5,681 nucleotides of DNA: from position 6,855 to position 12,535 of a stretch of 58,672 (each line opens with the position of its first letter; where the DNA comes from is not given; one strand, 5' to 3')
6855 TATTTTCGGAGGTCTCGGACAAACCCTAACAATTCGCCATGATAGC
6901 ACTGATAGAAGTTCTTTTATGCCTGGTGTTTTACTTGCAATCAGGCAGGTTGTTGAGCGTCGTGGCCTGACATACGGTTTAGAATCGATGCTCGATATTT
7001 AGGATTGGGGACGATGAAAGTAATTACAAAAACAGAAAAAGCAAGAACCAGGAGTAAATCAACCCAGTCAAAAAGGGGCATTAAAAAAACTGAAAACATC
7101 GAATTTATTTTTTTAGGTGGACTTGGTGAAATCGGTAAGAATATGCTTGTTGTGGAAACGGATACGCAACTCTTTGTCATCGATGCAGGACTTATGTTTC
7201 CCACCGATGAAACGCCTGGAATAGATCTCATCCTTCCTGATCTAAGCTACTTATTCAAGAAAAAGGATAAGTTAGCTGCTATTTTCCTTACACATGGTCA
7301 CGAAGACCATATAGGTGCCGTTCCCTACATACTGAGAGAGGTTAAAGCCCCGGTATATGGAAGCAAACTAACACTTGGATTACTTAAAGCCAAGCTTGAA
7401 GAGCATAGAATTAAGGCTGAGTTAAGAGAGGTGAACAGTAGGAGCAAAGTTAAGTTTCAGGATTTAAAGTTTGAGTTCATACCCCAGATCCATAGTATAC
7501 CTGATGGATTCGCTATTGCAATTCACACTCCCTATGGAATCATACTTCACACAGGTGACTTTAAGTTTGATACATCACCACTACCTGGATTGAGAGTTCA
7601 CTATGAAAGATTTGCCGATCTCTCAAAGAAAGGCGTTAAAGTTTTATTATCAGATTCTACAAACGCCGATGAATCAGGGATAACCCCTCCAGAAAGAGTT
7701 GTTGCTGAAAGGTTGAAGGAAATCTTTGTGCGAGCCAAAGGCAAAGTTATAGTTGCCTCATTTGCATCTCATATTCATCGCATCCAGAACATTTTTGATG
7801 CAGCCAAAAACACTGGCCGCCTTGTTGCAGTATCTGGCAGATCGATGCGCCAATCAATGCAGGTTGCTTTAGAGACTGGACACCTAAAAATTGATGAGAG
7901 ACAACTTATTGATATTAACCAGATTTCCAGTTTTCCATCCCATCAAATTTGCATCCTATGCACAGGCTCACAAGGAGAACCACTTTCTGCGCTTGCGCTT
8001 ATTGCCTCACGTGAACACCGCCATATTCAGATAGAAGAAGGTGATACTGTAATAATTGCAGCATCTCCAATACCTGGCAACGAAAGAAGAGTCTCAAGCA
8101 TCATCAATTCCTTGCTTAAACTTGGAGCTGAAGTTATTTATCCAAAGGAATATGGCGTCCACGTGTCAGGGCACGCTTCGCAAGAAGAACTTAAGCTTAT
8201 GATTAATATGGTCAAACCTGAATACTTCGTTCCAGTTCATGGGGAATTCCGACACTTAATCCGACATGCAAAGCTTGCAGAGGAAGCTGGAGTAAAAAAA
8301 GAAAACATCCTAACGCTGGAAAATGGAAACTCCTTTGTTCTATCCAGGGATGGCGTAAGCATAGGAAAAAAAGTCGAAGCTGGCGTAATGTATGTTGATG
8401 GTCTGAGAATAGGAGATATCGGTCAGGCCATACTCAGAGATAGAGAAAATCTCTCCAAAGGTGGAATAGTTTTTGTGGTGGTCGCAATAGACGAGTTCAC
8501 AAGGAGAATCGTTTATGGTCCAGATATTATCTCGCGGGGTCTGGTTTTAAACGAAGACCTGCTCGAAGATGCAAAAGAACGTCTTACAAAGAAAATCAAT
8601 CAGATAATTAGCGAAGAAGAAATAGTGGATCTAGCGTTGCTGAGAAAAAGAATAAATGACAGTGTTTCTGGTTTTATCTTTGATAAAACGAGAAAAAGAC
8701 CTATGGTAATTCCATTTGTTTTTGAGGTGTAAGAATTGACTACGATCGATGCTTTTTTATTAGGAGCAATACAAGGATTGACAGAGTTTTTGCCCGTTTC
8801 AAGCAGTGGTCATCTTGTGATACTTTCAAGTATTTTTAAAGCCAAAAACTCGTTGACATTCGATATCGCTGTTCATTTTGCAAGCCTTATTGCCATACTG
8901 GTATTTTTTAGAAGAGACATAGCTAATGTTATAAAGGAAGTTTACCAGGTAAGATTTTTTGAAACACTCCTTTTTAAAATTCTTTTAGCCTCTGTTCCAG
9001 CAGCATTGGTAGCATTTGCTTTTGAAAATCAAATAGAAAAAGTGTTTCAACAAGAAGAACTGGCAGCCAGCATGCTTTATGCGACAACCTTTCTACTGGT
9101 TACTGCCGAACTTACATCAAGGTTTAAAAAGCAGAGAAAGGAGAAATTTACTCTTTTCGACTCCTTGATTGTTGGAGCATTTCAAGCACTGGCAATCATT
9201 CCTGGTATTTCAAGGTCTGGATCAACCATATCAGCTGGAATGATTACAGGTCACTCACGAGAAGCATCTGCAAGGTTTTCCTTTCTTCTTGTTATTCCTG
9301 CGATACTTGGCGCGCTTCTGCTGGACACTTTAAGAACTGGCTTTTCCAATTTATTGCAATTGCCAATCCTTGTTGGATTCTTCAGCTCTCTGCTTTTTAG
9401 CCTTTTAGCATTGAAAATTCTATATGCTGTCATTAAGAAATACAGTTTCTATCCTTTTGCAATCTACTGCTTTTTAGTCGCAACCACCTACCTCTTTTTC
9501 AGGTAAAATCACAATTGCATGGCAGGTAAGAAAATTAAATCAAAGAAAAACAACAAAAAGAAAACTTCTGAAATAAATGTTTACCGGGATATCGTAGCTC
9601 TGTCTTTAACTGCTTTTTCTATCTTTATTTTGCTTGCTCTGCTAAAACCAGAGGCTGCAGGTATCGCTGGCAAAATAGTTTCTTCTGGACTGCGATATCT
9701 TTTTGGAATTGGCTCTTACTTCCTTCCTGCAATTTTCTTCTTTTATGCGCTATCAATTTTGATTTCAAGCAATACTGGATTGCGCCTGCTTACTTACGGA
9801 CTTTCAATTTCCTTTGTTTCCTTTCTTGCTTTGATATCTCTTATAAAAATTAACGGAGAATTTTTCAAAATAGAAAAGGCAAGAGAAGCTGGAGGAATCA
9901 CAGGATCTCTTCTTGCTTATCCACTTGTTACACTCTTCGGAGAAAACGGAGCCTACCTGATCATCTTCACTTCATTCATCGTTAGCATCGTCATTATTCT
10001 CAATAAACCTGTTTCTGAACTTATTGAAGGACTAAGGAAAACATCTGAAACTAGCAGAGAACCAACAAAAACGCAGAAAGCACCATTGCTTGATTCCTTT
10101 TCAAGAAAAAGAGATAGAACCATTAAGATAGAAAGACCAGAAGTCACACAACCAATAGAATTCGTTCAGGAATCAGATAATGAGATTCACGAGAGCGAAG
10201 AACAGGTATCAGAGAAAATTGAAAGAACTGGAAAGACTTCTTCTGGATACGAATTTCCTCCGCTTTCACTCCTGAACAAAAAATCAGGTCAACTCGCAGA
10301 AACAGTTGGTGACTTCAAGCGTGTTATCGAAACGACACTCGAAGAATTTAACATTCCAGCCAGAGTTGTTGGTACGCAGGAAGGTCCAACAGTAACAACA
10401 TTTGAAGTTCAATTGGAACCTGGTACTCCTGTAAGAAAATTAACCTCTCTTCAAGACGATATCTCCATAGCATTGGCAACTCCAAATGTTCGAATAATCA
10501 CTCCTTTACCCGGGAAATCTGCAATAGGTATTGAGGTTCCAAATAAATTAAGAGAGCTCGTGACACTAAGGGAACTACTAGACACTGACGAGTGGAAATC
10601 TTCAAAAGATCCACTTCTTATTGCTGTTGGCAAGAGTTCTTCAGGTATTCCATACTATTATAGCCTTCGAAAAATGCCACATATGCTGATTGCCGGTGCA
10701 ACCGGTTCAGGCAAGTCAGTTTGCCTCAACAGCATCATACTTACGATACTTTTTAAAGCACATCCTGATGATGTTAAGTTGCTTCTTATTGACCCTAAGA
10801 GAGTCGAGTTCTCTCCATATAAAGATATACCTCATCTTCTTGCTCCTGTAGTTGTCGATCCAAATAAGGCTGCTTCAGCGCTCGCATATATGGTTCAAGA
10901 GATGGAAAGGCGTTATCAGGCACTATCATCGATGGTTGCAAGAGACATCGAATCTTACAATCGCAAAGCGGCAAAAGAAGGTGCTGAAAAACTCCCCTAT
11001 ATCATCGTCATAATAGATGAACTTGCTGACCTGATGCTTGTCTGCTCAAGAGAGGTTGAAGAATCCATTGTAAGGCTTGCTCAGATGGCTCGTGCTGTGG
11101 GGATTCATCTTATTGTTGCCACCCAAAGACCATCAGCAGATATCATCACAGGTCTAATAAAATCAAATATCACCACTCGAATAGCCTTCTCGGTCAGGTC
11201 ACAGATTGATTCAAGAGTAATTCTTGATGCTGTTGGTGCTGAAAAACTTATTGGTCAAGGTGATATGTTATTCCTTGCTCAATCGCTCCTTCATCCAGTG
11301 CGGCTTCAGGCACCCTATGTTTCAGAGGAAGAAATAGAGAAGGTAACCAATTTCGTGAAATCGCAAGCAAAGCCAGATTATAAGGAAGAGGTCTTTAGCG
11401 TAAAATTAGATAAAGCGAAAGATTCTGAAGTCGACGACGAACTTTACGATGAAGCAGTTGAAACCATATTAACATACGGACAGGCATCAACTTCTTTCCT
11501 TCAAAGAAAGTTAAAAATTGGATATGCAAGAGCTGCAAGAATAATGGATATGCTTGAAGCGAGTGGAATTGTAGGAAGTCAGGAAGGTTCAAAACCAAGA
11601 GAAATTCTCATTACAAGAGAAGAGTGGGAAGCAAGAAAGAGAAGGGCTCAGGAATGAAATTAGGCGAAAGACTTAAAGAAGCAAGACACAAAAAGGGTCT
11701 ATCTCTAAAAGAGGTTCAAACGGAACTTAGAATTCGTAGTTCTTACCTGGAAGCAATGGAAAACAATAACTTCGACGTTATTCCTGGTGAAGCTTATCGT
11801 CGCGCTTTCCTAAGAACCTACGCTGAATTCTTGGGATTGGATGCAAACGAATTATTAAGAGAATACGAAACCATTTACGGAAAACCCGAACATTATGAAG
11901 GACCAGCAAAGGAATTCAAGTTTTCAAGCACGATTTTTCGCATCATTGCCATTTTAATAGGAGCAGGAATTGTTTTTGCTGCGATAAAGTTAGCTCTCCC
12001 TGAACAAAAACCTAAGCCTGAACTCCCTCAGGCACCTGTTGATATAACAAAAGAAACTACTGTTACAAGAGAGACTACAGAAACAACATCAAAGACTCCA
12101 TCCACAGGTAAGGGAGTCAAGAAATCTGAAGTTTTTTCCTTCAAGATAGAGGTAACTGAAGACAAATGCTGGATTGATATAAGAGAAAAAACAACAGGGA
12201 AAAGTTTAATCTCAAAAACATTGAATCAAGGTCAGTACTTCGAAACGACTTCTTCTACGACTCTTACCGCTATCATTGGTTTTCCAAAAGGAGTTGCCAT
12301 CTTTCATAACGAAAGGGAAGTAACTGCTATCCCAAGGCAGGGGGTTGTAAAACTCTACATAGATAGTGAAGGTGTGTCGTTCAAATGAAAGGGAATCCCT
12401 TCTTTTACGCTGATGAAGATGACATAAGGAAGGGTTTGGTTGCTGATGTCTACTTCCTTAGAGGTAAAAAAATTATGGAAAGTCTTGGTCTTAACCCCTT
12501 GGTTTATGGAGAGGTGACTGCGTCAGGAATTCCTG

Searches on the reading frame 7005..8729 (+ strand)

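Call 74: search_protein_families(library=pfam, proteins=[window:7005-8729:+], max_evalue=0.00001)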
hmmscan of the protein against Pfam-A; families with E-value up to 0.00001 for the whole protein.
window:7005-8729:+ (575 aa): 5 families
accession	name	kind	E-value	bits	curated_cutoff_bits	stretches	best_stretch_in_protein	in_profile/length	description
PF22505.1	RNase_J_b_CASP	-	4.4e-49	165.9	27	1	245-370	1-126/126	Ribonuclease J, beta-CASP domain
PF17770.6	RNase_J_C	-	2.1e-24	86.9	23.8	1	476-575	1-102/102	Ribonuclease J C-terminal domain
PF07521.17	RMMBL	-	5.5e-16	58.8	21.6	1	385-431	12-59/63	Zn-dependent metallo-hydrolase RNA specificity domain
PF00753.33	Lactamase_B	-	1.8e-13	51.3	22.7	1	44-189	5-153/196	Metallo-beta-lactamase superfamily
PF12706.13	Lactamase_B_2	-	7.5e-10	39.2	27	1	86-187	25-144/200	Beta-lactamase superfamily domain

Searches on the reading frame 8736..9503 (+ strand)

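Call 84: search_protein_families(library=pfam, proteins=[window:8736-9503:+], max_evalue=0.00001)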
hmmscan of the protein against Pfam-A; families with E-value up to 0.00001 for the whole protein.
window:8736-9503:+ (256 aa): 1 family
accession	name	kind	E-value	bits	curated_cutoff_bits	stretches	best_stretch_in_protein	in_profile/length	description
PF02673.24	BacA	-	1.4e-71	241.6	33.4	1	6-249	1-255/257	Bacitracin resistance protein BacA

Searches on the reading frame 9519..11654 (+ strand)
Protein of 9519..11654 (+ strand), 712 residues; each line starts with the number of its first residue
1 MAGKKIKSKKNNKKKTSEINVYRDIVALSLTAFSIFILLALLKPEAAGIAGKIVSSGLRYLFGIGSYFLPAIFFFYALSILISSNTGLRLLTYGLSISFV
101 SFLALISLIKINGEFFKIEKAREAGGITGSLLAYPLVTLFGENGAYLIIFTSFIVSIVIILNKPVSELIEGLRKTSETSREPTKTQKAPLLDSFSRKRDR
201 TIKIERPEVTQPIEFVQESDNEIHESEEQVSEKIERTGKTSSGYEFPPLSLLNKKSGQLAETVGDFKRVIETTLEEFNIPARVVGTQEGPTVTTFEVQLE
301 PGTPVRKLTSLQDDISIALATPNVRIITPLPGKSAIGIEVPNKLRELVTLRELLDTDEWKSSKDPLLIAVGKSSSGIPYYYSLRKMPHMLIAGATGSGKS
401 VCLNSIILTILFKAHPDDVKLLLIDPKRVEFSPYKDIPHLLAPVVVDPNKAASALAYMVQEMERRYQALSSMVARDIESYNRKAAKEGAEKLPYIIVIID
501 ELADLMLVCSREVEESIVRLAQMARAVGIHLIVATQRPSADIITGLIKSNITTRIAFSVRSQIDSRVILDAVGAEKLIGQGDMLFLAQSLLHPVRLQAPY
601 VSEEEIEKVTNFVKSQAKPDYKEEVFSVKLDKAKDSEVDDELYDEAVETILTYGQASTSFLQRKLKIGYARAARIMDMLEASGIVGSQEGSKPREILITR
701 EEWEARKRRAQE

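Call 74: search_protein_families(library=pfam, proteins=[window:9519-11654:+], max_evalue=0.00001)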
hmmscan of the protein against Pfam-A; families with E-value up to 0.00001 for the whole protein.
window:9519-11654:+ (712 aa): 5 families
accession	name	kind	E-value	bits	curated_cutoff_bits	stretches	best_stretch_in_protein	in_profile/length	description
PF01580.24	FtsK_SpoIIIE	-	9.6e-65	218.6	24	1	350-539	2-220/221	FtsK/SpoIIIE family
PF09397.16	FtsK_gamma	-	3.2e-29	100.9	30.6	1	639-699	3-63/63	Ftsk gamma domain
PF17854.6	FtsK_alpha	-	1.4e-26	93.1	22.9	1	246-342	1-101/101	FtsK alpha domain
PF13491.11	FtsK_4TM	-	1.3e-13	51.4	23.1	1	46-171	46-169/171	4TM region of DNA translocase FtsK/SpoIIIE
PF01935.23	DUF87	-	3.7e-06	27.6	23.2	0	371-508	4-103/220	Helicase HerA, central domain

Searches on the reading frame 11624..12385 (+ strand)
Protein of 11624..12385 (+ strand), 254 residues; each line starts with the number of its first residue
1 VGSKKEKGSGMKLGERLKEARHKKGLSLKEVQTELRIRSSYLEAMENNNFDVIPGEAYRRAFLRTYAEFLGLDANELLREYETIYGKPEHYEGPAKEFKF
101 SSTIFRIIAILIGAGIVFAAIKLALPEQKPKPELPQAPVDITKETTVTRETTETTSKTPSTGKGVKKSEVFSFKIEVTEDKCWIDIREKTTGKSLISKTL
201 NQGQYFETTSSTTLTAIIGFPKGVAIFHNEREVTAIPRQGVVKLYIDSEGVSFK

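Call 84: search_protein_families(library=pfam, proteins=[window:11624-12385:+], max_evalue=0.00001)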
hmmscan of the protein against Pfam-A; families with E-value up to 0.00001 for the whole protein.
window:11624-12385:+ (254 aa): 4 families
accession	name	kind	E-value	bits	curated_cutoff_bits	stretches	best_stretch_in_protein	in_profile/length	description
PF13413.12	HTH_25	-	8e-23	80.5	24.6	1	16-77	1-62/62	Helix-turn-helix domain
PF12844.13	HTH_19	-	4.2e-15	55.9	30.2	1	14-81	1-62/64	Helix-turn-helix domain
PF13464.11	RodZ_C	-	8.8e-09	35.6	23.9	1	179-242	5-68/72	RodZ C-terminal domain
PF13560.12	HTH_31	-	4.8e-06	27.2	27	1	13-77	2-61/64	Helix-turn-helix domain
